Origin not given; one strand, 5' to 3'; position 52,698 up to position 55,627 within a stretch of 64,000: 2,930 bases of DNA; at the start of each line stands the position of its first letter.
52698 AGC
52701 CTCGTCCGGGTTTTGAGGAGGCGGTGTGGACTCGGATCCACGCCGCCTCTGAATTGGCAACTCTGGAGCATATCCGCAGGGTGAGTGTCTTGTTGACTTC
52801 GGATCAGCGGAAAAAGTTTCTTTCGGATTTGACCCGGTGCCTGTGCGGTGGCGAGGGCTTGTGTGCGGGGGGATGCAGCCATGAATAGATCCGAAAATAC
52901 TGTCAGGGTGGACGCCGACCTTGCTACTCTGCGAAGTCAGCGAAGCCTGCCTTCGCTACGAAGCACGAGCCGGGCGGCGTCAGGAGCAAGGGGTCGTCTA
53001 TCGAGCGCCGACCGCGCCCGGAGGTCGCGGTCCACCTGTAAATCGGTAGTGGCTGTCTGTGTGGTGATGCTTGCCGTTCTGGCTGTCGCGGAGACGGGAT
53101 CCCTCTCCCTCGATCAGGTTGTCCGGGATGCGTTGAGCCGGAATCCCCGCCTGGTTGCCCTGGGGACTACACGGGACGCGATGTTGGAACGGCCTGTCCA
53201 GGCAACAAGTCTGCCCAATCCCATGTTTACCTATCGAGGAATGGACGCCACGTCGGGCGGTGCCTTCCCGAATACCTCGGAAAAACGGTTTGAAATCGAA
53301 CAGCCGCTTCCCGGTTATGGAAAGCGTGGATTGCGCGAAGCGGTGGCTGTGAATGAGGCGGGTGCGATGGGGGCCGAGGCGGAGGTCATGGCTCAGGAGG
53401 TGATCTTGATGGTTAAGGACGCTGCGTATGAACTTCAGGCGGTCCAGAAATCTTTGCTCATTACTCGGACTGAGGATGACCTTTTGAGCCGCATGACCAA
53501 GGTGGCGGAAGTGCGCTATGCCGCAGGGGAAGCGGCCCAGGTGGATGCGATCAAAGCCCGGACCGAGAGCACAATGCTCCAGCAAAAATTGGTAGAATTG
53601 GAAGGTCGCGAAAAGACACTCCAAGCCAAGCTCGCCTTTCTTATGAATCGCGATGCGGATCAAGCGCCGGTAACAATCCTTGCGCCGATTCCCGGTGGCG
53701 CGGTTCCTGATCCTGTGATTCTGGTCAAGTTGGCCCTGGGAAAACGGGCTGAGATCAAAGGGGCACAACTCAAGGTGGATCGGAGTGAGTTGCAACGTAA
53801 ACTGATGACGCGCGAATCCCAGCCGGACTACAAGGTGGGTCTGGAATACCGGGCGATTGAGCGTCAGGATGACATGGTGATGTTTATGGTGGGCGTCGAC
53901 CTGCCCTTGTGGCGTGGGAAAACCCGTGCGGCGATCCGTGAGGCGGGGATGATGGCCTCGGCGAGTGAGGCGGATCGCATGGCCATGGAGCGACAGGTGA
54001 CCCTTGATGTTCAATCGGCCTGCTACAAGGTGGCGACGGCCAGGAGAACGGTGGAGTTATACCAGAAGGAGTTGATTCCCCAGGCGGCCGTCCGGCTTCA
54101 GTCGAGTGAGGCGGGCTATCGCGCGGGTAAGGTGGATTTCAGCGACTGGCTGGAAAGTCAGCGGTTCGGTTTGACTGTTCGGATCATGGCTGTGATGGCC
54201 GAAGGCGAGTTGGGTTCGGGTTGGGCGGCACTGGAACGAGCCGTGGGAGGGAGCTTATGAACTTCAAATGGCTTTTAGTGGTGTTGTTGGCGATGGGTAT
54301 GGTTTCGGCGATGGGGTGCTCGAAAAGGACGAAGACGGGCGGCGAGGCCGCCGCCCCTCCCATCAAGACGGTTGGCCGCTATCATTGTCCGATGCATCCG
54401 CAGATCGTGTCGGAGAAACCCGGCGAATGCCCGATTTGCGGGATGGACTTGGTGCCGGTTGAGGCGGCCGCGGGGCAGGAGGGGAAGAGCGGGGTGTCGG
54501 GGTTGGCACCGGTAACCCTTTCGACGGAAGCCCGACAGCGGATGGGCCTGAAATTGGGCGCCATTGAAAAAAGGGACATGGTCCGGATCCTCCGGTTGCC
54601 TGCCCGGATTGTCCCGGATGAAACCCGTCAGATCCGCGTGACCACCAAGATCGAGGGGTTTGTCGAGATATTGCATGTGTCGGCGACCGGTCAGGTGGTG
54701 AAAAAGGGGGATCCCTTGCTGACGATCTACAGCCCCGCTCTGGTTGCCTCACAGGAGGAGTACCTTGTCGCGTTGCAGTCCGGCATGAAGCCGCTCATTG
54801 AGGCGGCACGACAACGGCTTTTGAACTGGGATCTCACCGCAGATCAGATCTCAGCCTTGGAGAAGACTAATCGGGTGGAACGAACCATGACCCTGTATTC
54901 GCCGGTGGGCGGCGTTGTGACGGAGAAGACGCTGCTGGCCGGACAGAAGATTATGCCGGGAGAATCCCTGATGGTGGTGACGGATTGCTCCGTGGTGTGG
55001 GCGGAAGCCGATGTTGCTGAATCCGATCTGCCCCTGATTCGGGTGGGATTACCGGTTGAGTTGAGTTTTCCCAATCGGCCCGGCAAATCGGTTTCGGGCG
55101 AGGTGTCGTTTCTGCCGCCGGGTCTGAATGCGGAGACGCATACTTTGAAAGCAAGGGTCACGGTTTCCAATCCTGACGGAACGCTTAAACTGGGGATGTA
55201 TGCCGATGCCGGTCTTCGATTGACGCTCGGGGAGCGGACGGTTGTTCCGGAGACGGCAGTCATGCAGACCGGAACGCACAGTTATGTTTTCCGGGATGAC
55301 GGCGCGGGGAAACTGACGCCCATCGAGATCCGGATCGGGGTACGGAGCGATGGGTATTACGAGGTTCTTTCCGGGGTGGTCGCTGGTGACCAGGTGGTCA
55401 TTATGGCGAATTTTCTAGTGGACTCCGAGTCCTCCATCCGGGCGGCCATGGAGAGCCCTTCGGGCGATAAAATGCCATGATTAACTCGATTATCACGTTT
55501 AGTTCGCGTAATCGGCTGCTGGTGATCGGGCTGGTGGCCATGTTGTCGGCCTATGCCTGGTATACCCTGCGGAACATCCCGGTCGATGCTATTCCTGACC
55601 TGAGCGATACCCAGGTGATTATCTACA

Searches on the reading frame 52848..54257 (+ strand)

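Call 17: search_protein_families(library=pfam, proteins=[window:52848-54257:+], max_evalue=0.001)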
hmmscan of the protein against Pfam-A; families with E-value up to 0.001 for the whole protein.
window:52848-54257:+ (470 aa): 1 family
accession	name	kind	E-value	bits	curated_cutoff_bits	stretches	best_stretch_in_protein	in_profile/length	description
PF02321.23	OEP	-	1.3e-33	116.8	22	2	292-439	4-159/187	Outer membrane efflux protein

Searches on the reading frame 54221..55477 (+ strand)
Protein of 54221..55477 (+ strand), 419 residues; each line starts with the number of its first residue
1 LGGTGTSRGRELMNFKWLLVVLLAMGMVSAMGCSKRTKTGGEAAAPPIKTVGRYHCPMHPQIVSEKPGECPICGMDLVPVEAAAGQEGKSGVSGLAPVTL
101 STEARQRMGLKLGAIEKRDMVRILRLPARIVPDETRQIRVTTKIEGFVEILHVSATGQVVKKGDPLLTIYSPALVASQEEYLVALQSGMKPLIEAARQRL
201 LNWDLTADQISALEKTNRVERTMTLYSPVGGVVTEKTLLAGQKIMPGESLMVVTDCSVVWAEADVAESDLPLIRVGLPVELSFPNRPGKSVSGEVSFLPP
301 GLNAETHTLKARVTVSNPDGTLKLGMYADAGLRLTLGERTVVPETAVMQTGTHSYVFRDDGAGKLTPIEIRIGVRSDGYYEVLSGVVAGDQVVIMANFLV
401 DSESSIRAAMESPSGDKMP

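Call 17: search_protein_families(library=pfam, proteins=[window:54221-55477:+], max_evalue=0.001)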
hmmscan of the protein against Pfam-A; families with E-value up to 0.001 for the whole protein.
window:54221-55477:+ (419 aa): 4 families
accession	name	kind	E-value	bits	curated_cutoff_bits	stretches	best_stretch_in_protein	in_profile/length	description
PF16576.10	HlyD_D23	-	1e-67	228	30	1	122-328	4-214/214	Barrel-sandwich domain of CusB or HlyD membrane-fusion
PF13437.12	HlyD_3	-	4e-20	73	22.2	1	224-325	1-106/106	HlyD family secretion protein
PF19335.5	HMBD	-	6.7e-14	52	23.6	1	54-80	2-28/28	Heavy metal binding domain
PF16572.11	HlyD_D4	-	0.00036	20.8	26.4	0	167-217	2-53/55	Long alpha hairpin domain of cation efflux system protein, CusB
